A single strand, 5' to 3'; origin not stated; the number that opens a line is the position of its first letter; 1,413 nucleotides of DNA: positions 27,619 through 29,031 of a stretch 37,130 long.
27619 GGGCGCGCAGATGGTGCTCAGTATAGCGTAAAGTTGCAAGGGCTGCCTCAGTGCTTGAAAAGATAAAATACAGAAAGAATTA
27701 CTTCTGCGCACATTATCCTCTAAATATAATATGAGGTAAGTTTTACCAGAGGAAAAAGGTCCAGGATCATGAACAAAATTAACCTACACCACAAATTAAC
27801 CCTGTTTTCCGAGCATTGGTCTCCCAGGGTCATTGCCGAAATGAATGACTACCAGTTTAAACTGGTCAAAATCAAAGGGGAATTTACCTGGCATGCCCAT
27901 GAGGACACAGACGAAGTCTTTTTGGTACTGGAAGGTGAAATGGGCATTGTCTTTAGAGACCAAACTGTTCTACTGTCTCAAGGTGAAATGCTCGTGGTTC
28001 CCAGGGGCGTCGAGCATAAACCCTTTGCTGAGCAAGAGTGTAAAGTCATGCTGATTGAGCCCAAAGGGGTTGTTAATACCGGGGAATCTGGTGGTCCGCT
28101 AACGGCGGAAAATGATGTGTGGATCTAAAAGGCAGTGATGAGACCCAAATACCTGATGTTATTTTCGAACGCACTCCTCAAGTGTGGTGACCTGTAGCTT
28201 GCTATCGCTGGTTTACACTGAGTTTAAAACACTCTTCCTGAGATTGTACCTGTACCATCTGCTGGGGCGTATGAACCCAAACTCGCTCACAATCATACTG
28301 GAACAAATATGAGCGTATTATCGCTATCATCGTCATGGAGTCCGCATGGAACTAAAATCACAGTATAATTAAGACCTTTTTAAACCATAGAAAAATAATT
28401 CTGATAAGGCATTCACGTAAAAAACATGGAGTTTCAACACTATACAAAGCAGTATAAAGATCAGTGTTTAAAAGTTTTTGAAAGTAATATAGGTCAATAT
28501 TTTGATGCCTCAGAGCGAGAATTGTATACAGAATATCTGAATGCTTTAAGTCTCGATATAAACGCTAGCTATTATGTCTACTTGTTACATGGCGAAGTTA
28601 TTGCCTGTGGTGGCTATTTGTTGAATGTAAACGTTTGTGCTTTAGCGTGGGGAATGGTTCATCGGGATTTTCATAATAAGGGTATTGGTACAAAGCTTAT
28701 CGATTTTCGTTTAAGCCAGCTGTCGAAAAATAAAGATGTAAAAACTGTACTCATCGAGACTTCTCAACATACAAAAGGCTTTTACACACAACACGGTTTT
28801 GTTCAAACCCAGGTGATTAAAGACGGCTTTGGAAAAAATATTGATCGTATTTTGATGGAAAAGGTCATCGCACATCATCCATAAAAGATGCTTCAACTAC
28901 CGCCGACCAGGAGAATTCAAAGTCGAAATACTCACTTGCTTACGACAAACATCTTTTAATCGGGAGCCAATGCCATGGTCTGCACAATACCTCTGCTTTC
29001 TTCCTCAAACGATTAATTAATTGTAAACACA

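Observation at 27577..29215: Miniature low-GC cassette integrated into the 3' end of a radical-SAM gene, with an 18-bp att-like core repeat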

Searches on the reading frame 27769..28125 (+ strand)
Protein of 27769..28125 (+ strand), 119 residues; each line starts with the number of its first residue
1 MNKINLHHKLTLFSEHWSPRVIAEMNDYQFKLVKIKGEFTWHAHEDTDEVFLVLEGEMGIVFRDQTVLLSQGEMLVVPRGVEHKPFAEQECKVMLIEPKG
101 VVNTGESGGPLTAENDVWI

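Call 7: search_protein_families(library=pfam, proteins=[window:27769-28125:+], max_evalue=0.01)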
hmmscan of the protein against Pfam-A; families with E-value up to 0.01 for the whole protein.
window:27769-28125:+ (119 aa): 12 families
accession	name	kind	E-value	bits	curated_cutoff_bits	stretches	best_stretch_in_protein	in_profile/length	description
PF07883.17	Cupin_2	-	2.1e-12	47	27.2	1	36-94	8-67/70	Cupin domain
PF05899.18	Cupin_3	-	4.9e-06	26.6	23.5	1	28-83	8-62/74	EutQ-like cupin domain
PF06052.18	3-HAO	-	0.00024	21.2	25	1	3-91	6-101/151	3-hydroxyanthranilic acid dioxygenase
PF00190.28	Cupin_1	-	0.00027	21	22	1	37-88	44-102/151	Cupin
PF06249.18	EutQ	-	0.00029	21.1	21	1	38-84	88-132/152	Ethanolamine utilisation protein EutQ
PF08007.18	JmjC_2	-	0.00073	19.5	22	1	64-91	85-112/127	JmjC domain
PF02311.25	AraC_binding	-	0.00084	19.5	21.1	1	39-84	16-60/135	AraC-like ligand binding domain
PF01050.24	MannoseP_isomer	-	0.00086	19.9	23.6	1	16-96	16-98/116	Mannose-6-phosphate isomerase C-terminal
PF21621.3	MPI_cupin_dom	-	0.0015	18.9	27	1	25-81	8-63/79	Mannose-6-phosphate isomerase, cupin domain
PF12852.13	Cupin_6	-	0.0046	17.2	26.7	1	41-84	26-73/183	Cupin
PF22200.2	ExsA_N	-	0.0057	17.5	27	0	50-96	3-51/136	ExsA N-terminal regulatory domain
PF12973.13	Cupin_7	-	0.0067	16.7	27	1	38-94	45-98/105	ChrR Cupin-like domain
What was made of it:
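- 27769..28128 (+): Cupin_2 gene. Its last ~21-26 bp are conserved in five of the related lineages. Homology between lineages breaks exactly after its stop codon. It serves as the left anchor of the exchanged module. Pfam Cupin_2, E=2e-12 (call 7).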

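Call 29: find_homologous_proteins(query=window:27769-28125:+)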
Query window:27769-28125:+ (119 aa): 8000 proteins with E <= 0.001 among 8000 candidates; the best 120 are listed.
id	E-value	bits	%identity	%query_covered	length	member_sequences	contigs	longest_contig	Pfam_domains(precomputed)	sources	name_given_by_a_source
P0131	3.1e-75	268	100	100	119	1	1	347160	PF07883.18,PF05899.19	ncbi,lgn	-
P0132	1.5e-74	266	98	100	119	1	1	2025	PF07883.18,PF05899.19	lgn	-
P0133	2.7e-73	262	96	100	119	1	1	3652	PF07883.18,PF05899.19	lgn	-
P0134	2.0e-71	256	93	100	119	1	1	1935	PF07883.18,PF05899.19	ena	-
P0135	3.4e-71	255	93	100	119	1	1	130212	PF07883.18,PF05899.19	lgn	-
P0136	4.6e-71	254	92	100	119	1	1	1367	PF07883.18,PF05899.19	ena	-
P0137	3.3e-62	226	82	100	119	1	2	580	PF07883.18,PF05899.19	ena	-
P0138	2.8e-58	213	76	100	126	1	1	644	PF07883.18,PF05899.19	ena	-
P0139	4.6e-58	213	79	98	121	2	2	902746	PF07883.18,PF05899.19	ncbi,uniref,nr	ncbi:cupin domain-containing protein [Pseudoalteromonas sp. T1lg23B]|uniref:cupin domain-containing 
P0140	8.4e-58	212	77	100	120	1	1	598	PF07883.18,PF05899.19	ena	-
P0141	1.3e-57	211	78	100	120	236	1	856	PF07883.18,PF05899.19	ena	-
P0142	1.3e-57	211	78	100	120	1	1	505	PF07883.18,PF05899.19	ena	-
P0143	1.8e-57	211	79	98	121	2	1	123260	PF07883.18,PF05899.19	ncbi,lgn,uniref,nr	ncbi:cupin domain-containing protein [Pseudoalteromonas sp. MMG022]|uniref:cupin domain-containing p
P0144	1.9e-57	211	76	100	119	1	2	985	PF07883.18,PF05899.19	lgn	-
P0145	2.2e-57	210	78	97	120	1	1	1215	PF07883.18,PF05899.19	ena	-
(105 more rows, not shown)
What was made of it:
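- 27769..28128 (+): The protein is 75-79% identical to Pseudoalteromonas/Alteromonas proteins (call 29).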

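Call 30: find_encoding_contigs(protein=P0135, flank=10000, max_places=4)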
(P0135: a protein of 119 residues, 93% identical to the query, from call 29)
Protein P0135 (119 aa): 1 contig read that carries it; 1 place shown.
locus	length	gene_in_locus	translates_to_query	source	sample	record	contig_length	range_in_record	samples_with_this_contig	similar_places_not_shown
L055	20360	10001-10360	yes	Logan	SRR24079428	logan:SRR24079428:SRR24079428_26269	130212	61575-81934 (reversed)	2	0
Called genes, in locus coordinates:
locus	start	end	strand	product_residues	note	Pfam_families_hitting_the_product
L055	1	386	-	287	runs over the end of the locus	PF13411:MerR_1 (faint)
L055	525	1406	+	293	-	PF24827:AstE_AspA_cat, PF04952:AstE_AspA_hybrid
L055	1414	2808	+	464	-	PF13844:Glyco_transf_41 (weak)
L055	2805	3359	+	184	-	PF13238:AAA_18 (weak), PF01202:SKI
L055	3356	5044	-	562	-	PF01433:Peptidase_M1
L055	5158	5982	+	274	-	PF09678:Caa3_CtaG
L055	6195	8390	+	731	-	PF03176:MMPL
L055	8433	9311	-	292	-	-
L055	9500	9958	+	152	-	-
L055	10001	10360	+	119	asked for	PF05899:Cupin_3 (weak), PF07883:Cupin_2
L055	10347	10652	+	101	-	-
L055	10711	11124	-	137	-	PF02082:Rrf2, PF12802:MarR_2 (weak), PF01978:TrmB (faint), PF09339:HTH_IclR (faint)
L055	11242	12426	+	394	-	PF11563:Protoglobin (weak), PF00042:Globin, PF00970:FAD_binding_6 (weak), PF00175:NAD_binding_1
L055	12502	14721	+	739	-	PF00384:Molybdopterin, PF01568:Molydop_binding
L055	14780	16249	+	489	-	PF02347:GDC-P, PF00266:Aminotran_5 (weak), PF21478:GcvP2_C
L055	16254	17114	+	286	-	PF03618:Kinase-PPPase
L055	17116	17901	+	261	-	-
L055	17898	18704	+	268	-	PF07819:PGAP1 (weak), PF00561:Abhydrolase_1, PF00975:Thioesterase, PF12697:Abhydrolase_6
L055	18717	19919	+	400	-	PF12844:HTH_19 (weak), PF13560:HTH_31 (weak), PF01381:HTH_3, PF13428:TPR_14 (faint), PF14559:TPR_19 (weak), PF07721:TPR_4 (faint), PF13432:TPR_16 (faint)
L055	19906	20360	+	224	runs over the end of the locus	-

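Call 31: find_encoding_contigs(protein=P0133, flank=10000, max_places=4)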
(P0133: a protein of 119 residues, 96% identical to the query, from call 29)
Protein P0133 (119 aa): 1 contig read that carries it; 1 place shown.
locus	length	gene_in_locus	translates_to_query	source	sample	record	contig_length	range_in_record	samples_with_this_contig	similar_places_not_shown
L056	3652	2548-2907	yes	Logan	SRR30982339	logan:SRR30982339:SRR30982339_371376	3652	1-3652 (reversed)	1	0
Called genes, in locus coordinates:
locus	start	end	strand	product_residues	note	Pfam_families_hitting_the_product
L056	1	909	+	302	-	?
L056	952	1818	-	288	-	-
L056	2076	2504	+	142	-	-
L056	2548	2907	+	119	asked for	PF05899:Cupin_3 (weak), PF07883:Cupin_2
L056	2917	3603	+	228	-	PF11948:DUF3465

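Call 32: find_encoding_contigs(protein=P0132, flank=10000, max_places=4)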
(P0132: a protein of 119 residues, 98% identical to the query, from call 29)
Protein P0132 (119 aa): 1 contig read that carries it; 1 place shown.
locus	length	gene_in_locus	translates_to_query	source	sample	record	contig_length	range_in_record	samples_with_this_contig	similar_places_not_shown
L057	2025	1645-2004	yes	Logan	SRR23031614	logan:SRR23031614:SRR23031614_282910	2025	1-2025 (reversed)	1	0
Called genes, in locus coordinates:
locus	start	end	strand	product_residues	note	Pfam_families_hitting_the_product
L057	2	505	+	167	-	?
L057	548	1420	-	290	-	PF21347:DUF3108_like (faint)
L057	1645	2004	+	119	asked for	PF05899:Cupin_3 (weak), PF07883:Cupin_2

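Call 41: find_encoding_contigs(protein=P0134, flank=10000, max_places=4)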
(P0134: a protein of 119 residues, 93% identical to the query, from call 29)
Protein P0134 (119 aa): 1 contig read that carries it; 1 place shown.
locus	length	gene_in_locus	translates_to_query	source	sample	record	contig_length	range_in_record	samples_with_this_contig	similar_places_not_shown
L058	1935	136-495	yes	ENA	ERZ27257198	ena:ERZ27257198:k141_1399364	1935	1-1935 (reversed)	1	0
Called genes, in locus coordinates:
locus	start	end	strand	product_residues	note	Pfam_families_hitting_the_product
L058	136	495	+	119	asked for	PF05899:Cupin_3 (weak), PF07883:Cupin_2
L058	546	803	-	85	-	-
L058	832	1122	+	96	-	PF11948:DUF3465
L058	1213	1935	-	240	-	?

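Call 42: find_encoding_contigs(protein=P0136, flank=10000, max_places=4)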
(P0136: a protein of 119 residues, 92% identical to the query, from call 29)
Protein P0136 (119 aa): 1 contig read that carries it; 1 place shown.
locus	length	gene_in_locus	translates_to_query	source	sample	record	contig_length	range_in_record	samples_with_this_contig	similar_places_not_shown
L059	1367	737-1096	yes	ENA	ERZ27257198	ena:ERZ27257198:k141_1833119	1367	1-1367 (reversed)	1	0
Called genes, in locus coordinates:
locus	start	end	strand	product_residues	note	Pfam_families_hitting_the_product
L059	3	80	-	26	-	?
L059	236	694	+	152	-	-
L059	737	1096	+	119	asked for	PF05899:Cupin_3 (weak), PF07883:Cupin_2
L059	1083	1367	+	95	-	?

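Call 64: search_protein_families(library=pfam, proteins=[L060:3321-3797:-, L055:10371-10649:+], max_evalue=0.001)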
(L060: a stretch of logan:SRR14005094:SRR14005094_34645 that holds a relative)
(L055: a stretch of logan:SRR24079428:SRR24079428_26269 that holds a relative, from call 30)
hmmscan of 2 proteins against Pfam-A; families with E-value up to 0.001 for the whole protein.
L060:3321-3797:- (158 aa): 0 families

L055:10371-10649:+ (93 aa): 0 families

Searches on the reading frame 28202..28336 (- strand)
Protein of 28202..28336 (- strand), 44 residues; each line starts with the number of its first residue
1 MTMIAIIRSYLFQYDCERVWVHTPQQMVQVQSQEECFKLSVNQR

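Call 64: search_protein_families(library=pfam, proteins=[window:28202-28336:-], max_evalue=0.001)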
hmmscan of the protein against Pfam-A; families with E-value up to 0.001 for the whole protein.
window:28202-28336:- (44 aa): 0 families
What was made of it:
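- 28237..28291 (-): Orphan rSAM fragment (psi): the proximal 18-mer (28237-28254) plus 37 nt, encoding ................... It is a relic of a further allele of the rSAM 3' end. No Pfam hit for the 44-aa ORF (call 64).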

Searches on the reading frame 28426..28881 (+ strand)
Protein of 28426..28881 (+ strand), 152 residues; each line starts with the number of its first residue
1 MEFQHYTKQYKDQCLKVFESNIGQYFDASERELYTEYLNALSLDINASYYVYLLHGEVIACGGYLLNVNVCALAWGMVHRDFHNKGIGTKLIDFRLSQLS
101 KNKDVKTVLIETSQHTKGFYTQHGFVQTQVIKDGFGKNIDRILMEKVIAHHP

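Call 7: search_protein_families(library=pfam, proteins=[window:28426-28881:+], max_evalue=0.01)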
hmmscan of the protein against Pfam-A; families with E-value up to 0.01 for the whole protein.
window:28426-28881:+ (152 aa): 3 families
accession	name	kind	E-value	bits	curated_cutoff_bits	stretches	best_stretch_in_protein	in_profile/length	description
PF13508.13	Acetyltransf_7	-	3.5e-10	40.5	27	1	47-126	3-83/84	Acetyltransferase (GNAT) domain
PF00583.31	Acetyltransf_1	-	2.9e-09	37.6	20.7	1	18-125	5-116/116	Acetyltransferase (GNAT) family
PF13673.13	Acetyltransf_10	-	2e-08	34.7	23.6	1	72-129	53-111/128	Acetyltransferase (GNAT) domain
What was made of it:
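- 28426..28884 (+): GNAT N-acetyltransferase gene (152 aa), low G+C, the cargo of the module. Pfam Acetyltransf_7/_1/_10 (call 7).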

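Call 19: find_homologous_proteins(query=window:28426-28881:+)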
Query window:28426-28881:+ (152 aa): 10 proteins with E <= 0.001 among 16 candidates.
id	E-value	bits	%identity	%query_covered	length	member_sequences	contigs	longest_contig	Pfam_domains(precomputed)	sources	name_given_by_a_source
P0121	1.5e-96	338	98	100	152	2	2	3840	PF13673.14,PF13508.14,PF00583.32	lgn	-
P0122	3.5e-48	181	53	100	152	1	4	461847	PF13673.14,PF13508.14,PF00583.32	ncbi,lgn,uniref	ncbi:GNAT family N-acetyltransferase [Photobacterium kasasachensis]|uniref:GNAT family N-acetyltrans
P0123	4.9e-43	165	52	95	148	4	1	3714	PF13673.14,PF13508.14,PF00583.32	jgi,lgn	jgi:predicted GNAT family N-acyltransferase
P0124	2.9e-42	162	51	99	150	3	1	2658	PF13673.14,PF13508.14,PF00583.32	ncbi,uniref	ncbi:GNAT family N-acetyltransferase [Vibrio sp. 10N.261.46.A3]|uniref:GNAT family N-acetyltransfera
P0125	4.0e-39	152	51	92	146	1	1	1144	PF13673.14,PF13508.14,PF00583.32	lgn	-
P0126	1.6e-36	144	49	88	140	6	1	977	PF13673.14,PF13508.14,PF00583.32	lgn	-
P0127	2.2e-33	133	44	99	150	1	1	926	PF13673.14,PF13508.14,PF00583.32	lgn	-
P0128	4.1e-27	113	40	95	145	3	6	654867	PF13673.14,PF13508.14,PF00583.32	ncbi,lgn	ncbi:MAG: GNAT family N-acetyltransferase [Cytophagales bacterium]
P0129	2.1e-25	107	40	95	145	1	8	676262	PF13673.14,PF13508.14,PF00583.32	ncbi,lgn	-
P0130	1.2e-14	72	32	94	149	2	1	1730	PF13673.14,PF13508.14,PF00583.32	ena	-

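Call 20: find_encoding_contigs(protein=P0121, flank=10000, max_places=10)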
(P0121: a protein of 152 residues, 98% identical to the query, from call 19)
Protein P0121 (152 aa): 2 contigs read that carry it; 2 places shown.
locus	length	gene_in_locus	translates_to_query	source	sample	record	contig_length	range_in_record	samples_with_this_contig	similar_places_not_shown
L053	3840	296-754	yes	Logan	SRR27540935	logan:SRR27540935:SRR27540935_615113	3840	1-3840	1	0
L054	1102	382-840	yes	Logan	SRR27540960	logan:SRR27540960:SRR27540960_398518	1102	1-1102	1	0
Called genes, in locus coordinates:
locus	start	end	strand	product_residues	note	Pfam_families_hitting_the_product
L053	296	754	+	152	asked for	PF13673:Acetyltransf_10, PF00583:Acetyltransf_1, PF13508:Acetyltransf_7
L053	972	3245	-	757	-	PF04055:Radical_SAM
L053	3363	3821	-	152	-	PF12802:MarR_2 (weak), PF02082:Rrf2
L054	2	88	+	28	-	?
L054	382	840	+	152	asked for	PF13673:Acetyltransf_10, PF00583:Acetyltransf_1, PF13508:Acetyltransf_7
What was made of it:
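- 28426..28884 (+): 98% identical copy in L053/L054; the next best homologue is 53% (Photobacterium) (calls 19, 20).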

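Call 52: find_related_loci(query=window:28426-28881:+, collection=viral_contigs, flank=5000)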
Query window:28426-28881:+ (152 aa) in viral_contigs; peptide patterns used: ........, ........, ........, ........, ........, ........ (x = any residue, [..] = any of these).
3 stretches matched a pattern, but none encodes a relative of the query by tblastn (E <= 1e-3).

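Call 64: search_protein_families(library=pfam, proteins=[L060:3321-3797:-], max_evalue=0.001)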
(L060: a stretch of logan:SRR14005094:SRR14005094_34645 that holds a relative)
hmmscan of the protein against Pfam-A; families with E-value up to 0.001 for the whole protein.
L060:3321-3797:- (158 aa): 0 families
